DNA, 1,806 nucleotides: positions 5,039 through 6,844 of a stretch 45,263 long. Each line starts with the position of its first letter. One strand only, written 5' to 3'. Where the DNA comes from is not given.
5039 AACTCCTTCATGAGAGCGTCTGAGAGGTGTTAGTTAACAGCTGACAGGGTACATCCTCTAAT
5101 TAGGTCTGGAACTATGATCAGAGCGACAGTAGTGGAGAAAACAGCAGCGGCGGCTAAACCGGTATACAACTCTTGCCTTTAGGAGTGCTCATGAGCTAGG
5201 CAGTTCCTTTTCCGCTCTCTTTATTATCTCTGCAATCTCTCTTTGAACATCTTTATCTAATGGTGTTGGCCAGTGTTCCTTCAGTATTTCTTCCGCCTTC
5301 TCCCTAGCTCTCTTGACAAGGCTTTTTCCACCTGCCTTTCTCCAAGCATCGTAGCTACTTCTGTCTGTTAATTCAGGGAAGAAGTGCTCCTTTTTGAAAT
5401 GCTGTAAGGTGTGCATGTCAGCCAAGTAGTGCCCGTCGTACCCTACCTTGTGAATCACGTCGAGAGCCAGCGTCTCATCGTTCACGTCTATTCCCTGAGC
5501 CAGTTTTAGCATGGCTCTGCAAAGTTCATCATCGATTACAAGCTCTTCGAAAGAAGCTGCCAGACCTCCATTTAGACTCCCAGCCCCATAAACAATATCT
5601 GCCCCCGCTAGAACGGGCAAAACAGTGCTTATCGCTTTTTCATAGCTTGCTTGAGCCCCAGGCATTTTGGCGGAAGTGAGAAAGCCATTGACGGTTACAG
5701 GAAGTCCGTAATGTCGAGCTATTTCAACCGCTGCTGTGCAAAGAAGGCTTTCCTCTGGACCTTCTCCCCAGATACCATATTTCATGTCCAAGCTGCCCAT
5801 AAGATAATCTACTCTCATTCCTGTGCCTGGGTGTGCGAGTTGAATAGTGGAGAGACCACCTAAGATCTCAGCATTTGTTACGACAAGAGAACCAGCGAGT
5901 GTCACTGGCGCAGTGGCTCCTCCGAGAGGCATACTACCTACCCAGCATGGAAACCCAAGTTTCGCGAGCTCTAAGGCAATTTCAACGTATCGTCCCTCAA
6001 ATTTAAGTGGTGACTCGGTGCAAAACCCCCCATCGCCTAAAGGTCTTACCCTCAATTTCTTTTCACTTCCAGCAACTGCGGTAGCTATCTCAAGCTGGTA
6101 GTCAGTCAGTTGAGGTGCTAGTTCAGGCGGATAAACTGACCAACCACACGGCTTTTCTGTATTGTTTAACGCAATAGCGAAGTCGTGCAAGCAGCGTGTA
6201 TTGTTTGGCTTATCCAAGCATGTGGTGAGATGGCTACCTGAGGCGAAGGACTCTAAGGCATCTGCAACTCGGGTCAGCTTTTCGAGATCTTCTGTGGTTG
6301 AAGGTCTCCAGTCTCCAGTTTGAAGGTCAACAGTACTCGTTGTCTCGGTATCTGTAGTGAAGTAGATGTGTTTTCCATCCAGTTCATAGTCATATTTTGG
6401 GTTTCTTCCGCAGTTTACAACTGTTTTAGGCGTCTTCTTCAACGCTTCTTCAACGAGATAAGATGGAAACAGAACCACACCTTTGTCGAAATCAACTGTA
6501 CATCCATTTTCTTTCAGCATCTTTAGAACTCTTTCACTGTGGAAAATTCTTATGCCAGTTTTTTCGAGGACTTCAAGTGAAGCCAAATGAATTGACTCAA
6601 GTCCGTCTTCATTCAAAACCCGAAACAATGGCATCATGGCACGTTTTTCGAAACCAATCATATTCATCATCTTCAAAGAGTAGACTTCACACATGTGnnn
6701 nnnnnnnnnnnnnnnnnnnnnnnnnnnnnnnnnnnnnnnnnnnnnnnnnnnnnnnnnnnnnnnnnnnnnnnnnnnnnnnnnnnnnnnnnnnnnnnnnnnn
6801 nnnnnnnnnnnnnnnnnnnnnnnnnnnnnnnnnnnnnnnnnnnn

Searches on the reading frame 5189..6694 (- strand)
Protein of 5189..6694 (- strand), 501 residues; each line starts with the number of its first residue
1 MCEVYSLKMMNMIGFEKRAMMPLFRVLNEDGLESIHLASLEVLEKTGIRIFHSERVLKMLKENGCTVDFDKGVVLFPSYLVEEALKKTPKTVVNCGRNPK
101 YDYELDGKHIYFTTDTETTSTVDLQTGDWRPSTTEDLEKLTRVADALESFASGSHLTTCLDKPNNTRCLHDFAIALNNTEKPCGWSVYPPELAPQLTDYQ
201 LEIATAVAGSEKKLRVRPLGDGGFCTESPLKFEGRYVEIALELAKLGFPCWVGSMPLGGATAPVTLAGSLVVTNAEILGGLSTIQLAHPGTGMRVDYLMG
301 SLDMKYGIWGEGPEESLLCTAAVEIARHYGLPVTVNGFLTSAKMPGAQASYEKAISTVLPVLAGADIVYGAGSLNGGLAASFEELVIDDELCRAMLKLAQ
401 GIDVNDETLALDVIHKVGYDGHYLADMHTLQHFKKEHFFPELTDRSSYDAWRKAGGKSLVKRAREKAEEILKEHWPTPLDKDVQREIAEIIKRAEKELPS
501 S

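Call 23: search_protein_families(library=pfam, proteins=[window:5189-6694:-], max_evalue=0.00001)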
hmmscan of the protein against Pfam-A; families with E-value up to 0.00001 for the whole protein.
window:5189-6694:- (501 aa): 1 family
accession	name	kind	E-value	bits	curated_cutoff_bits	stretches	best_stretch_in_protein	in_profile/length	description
PF06253.16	MTTB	-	9.4e-97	324.5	25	1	20-499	27-500/500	Trimethylamine methyltransferase (MTTB)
